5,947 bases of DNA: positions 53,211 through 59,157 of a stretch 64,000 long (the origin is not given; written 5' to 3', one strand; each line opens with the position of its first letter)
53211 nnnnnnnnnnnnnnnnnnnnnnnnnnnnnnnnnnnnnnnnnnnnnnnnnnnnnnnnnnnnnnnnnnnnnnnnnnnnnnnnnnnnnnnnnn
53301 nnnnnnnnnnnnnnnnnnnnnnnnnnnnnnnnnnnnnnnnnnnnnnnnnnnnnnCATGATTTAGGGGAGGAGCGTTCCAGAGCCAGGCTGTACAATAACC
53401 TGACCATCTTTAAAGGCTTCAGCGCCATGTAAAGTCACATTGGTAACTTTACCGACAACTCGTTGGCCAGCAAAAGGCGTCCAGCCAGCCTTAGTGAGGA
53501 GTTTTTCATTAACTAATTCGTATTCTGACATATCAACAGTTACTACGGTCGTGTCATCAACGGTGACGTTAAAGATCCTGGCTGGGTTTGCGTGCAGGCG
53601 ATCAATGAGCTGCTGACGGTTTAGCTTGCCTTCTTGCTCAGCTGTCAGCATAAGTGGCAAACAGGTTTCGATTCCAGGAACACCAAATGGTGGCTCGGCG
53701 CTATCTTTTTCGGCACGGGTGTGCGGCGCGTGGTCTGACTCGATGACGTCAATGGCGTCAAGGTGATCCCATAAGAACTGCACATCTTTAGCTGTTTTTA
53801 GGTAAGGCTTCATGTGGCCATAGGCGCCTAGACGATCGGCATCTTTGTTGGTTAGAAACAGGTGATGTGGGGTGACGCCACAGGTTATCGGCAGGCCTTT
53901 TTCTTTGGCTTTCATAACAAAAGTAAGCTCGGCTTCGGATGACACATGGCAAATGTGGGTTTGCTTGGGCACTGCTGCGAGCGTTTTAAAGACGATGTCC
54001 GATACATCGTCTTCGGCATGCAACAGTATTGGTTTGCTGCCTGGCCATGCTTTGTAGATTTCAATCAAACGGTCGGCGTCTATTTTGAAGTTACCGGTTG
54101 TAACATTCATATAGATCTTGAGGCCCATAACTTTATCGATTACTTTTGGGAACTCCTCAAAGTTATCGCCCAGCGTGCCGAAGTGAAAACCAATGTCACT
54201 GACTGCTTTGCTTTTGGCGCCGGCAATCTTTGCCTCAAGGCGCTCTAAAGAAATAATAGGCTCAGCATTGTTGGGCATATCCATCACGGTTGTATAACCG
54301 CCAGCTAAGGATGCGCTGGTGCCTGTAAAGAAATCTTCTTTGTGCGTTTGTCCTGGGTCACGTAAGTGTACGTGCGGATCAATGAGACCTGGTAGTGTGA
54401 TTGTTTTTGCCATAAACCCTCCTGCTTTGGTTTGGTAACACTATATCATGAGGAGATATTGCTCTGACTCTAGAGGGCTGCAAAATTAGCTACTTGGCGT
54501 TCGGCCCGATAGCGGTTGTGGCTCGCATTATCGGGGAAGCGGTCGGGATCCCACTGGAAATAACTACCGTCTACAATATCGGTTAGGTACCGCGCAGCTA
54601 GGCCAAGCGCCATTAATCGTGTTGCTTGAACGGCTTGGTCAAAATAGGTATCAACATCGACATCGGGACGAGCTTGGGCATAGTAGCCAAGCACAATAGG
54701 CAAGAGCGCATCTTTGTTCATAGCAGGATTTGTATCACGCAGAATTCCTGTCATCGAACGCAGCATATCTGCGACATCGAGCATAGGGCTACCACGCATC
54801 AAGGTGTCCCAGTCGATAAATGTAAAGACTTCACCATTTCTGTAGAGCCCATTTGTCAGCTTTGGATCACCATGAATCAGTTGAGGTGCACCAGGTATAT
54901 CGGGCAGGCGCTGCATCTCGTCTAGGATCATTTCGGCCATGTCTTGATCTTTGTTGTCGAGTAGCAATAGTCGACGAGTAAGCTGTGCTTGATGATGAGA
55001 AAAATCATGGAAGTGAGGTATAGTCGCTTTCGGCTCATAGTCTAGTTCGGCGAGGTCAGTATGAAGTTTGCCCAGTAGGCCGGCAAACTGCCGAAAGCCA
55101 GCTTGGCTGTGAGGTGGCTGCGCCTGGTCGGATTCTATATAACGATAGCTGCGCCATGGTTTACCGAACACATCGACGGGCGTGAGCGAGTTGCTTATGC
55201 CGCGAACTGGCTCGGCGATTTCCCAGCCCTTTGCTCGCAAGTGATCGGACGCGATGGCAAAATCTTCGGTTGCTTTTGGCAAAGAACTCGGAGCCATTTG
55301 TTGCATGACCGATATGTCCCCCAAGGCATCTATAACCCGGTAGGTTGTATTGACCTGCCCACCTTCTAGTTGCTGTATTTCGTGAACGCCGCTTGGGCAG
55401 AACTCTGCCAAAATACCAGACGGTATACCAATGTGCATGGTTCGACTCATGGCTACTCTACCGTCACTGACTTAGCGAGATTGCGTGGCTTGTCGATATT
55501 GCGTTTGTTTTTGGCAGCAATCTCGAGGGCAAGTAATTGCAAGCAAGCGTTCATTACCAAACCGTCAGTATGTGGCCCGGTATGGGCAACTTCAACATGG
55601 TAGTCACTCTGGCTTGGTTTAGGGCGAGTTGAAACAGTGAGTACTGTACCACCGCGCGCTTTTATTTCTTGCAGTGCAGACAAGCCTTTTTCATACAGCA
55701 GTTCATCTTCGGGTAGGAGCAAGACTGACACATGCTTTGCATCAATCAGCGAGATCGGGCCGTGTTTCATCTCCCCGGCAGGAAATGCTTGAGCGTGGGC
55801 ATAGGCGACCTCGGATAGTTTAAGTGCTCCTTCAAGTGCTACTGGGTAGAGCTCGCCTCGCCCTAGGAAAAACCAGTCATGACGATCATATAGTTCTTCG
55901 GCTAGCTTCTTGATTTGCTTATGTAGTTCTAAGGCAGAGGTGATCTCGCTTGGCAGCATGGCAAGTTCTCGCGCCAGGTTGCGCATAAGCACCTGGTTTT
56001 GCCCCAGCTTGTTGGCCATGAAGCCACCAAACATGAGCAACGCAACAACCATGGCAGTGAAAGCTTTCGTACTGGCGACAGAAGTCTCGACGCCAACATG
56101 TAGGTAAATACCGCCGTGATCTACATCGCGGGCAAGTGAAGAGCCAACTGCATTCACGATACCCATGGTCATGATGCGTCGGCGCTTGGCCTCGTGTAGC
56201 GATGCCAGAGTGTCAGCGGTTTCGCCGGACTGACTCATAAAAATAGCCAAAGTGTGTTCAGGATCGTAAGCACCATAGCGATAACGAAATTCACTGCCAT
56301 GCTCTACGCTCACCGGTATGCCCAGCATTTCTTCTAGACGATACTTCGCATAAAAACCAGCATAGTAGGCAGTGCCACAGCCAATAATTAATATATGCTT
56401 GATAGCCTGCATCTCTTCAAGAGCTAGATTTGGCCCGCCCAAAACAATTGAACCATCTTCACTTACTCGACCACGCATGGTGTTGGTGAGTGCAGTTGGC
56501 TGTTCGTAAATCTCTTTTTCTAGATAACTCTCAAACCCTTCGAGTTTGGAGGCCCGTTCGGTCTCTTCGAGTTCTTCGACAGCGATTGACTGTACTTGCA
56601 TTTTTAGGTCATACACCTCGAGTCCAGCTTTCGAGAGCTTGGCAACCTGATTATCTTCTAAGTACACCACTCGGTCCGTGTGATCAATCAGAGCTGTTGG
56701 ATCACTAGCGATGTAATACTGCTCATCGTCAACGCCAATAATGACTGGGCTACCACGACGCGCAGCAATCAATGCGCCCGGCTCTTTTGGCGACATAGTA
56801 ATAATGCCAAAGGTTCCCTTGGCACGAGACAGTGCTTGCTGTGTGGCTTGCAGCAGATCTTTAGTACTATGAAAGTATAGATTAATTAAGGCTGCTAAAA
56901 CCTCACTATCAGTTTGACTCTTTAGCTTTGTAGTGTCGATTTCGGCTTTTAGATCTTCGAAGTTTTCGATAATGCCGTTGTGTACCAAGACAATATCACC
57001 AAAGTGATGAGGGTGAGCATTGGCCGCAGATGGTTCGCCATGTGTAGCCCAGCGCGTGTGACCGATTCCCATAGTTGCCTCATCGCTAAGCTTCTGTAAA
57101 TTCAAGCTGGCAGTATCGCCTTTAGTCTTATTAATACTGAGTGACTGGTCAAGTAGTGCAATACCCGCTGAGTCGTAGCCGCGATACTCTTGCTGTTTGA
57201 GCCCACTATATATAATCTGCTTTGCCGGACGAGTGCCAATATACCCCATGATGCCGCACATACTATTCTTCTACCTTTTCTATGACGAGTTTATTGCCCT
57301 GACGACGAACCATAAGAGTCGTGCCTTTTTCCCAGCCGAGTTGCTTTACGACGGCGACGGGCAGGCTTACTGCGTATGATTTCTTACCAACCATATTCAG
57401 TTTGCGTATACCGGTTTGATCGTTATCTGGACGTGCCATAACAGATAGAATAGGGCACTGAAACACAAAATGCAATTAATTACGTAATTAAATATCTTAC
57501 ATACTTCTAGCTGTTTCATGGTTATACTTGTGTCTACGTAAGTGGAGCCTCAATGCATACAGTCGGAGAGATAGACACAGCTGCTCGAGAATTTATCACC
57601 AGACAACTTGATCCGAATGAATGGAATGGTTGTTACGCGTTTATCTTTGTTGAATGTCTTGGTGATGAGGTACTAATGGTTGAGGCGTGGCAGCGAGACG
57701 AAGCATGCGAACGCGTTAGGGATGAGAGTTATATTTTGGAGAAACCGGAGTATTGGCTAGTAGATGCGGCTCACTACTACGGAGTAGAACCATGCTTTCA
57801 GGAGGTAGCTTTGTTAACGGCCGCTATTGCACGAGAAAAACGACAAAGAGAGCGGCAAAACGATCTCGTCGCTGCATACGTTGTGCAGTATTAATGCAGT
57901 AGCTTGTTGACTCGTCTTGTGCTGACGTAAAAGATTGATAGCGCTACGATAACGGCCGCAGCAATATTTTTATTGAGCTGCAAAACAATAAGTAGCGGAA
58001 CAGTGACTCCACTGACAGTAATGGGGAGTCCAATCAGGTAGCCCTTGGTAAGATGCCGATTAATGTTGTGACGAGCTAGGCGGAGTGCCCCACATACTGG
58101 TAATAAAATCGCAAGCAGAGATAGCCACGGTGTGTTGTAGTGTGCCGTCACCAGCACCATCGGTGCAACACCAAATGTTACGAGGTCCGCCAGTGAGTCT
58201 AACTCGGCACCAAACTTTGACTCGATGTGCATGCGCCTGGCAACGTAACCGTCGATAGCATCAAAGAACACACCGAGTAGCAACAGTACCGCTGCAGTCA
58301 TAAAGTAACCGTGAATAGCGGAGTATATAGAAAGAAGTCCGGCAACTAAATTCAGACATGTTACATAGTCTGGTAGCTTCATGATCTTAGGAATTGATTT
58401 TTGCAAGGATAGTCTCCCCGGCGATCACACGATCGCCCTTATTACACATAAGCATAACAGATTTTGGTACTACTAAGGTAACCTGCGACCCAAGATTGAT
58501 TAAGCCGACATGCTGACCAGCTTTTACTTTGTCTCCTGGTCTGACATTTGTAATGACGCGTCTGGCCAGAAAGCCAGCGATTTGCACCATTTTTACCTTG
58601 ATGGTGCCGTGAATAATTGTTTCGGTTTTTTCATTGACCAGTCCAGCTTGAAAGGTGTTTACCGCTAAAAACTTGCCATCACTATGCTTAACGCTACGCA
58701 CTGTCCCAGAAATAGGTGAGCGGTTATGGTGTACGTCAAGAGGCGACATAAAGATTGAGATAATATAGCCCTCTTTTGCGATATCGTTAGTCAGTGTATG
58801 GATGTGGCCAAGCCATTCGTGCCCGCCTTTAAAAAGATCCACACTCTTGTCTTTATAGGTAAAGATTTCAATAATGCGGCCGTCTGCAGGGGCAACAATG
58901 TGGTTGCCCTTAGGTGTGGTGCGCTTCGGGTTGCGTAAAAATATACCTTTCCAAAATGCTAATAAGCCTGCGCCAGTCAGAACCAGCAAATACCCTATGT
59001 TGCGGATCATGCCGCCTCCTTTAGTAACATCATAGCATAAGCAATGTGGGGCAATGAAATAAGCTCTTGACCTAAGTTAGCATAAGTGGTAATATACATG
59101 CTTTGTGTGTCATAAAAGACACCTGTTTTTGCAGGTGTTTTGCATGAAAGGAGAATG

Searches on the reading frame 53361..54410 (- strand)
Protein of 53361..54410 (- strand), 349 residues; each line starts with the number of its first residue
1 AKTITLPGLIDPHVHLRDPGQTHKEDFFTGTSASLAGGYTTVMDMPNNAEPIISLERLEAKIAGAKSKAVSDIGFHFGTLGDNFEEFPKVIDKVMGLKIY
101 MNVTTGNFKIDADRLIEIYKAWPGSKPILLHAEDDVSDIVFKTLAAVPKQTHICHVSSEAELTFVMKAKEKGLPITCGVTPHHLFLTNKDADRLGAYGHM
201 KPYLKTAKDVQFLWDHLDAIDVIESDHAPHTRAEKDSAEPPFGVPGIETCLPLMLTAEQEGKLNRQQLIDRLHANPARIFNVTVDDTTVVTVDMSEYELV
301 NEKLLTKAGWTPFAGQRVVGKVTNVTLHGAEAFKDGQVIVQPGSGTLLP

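Call 81: search_protein_families(library=pfam, proteins=[window:53361-54410:-], max_evalue=0.00001)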
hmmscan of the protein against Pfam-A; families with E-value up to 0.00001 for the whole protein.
window:53361-54410:- (349 aa): 1 family
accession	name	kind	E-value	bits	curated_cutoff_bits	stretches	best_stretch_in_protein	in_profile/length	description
PF01979.26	Amidohydro_1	-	5.6e-10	39.4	25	1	5-228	2-252/345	Amidohydrolase family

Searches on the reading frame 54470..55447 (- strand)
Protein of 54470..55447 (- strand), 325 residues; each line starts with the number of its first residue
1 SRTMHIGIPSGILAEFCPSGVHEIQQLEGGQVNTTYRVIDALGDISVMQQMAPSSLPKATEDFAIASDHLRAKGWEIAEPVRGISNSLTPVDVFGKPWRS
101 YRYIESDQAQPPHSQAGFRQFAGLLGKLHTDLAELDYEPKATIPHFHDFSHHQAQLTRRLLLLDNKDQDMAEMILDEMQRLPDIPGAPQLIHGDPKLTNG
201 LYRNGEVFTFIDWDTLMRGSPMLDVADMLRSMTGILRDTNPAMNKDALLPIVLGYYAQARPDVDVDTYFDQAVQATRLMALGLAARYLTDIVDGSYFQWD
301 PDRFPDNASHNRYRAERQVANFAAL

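Call 81: search_protein_families(library=pfam, proteins=[window:54470-55447:-], max_evalue=0.00001)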
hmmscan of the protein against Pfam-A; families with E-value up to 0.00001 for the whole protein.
window:54470-55447:- (325 aa): 1 family
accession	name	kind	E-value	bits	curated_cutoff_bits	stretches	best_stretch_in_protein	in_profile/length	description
PF01636.29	APH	-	2.4e-21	77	23.2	1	23-234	1-215/239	Phosphotransferase enzyme family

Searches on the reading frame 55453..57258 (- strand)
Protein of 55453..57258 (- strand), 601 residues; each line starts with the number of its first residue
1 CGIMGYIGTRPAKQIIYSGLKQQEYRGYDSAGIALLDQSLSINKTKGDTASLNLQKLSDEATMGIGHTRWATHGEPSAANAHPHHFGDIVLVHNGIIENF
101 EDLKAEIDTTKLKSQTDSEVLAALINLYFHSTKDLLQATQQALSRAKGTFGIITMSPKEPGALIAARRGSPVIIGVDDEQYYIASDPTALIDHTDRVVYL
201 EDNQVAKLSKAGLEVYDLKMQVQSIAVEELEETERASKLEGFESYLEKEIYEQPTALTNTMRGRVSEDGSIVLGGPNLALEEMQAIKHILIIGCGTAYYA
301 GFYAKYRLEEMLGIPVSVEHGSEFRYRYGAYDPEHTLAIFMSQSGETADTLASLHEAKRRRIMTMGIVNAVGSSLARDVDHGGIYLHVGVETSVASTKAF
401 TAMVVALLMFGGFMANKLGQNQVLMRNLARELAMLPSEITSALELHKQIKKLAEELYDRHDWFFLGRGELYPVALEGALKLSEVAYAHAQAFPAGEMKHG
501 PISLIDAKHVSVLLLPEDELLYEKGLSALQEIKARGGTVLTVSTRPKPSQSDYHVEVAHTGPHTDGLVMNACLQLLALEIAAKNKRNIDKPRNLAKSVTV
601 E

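Call 82: search_protein_families(library=pfam, proteins=[window:55453-57258:-], max_evalue=0.00001)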
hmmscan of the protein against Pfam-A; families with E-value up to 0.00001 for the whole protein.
window:55453-57258:- (601 aa): 3 families
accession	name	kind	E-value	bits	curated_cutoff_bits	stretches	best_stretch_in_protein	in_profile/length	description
PF01380.27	SIS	-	1.5e-39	135.2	25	2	286-410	5-128/131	SIS domain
PF13522.11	GATase_6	-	1.8e-16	60.8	27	1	59-186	8-130/130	Glutamine amidotransferase domain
PF13537.11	GATase_7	-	5.9e-10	39.7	25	1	83-191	15-122/123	Glutamine amidotransferase domain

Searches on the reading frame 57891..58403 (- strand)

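Call 82: search_protein_families(library=pfam, proteins=[window:57891-58403:-], max_evalue=0.00001)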
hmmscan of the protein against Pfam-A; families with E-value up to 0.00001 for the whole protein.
window:57891-58403:- (170 aa): 1 family
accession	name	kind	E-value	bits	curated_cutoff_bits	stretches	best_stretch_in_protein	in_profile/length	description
PF01066.26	CDP-OH_P_transf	-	4.9e-22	79.4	22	1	8-156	1-150/152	CDP-alcohol phosphatidyltransferase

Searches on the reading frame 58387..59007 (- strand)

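Call 82: search_protein_families(library=pfam, proteins=[window:58387-59007:-], max_evalue=0.00001)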
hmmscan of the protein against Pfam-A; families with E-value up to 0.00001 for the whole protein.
window:58387-59007:- (206 aa): 2 families
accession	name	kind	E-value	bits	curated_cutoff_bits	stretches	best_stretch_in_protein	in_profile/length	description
PF02666.20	PS_Dcarbxylase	-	3.4e-44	151.3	22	1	23-201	8-197/198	Phosphatidylserine decarboxylase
PF00364.28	Biotin_lipoyl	-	4.3e-06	26.9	22.1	0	153-167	19-33/73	Biotin-requiring enzyme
